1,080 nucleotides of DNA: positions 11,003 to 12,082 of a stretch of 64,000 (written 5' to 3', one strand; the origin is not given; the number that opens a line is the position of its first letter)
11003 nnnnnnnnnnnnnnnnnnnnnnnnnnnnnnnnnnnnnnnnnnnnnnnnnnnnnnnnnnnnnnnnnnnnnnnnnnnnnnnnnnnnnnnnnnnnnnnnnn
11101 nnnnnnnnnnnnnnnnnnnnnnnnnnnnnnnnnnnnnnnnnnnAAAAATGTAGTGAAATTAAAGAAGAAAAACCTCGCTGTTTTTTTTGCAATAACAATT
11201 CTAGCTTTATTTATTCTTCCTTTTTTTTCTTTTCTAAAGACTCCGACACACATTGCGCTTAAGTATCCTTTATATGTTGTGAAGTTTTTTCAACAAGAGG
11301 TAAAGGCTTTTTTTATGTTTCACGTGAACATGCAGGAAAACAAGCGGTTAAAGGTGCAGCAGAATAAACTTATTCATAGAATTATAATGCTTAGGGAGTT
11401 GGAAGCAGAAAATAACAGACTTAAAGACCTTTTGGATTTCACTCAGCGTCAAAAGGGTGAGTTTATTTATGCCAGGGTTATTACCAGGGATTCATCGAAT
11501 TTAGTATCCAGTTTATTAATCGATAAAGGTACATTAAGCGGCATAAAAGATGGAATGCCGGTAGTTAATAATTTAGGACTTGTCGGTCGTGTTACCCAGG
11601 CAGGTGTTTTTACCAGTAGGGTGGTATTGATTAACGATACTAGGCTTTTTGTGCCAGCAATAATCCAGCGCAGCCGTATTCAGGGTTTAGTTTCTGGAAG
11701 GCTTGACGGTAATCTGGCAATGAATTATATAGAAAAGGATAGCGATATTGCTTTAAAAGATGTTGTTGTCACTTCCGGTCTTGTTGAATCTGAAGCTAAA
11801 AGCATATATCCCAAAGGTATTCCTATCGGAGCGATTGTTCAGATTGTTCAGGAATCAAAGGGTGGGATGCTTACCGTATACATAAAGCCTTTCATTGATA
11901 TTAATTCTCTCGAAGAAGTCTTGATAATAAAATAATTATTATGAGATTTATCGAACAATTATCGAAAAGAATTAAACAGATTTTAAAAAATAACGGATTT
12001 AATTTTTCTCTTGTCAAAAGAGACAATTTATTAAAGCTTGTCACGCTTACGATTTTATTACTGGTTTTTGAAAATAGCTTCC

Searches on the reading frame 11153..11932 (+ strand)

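Call 95: search_protein_families(library=pfam, proteins=[window:11153-11932:+], max_evalue=0.001)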
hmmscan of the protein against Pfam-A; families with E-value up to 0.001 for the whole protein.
window:11153-11932:+ (260 aa): 1 family
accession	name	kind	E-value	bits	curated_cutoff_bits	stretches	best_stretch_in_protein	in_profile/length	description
PF04085.20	MreC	-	3.5e-40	137.6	28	1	109-260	1-147/147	Rod shape-determining protein MreC, barrel core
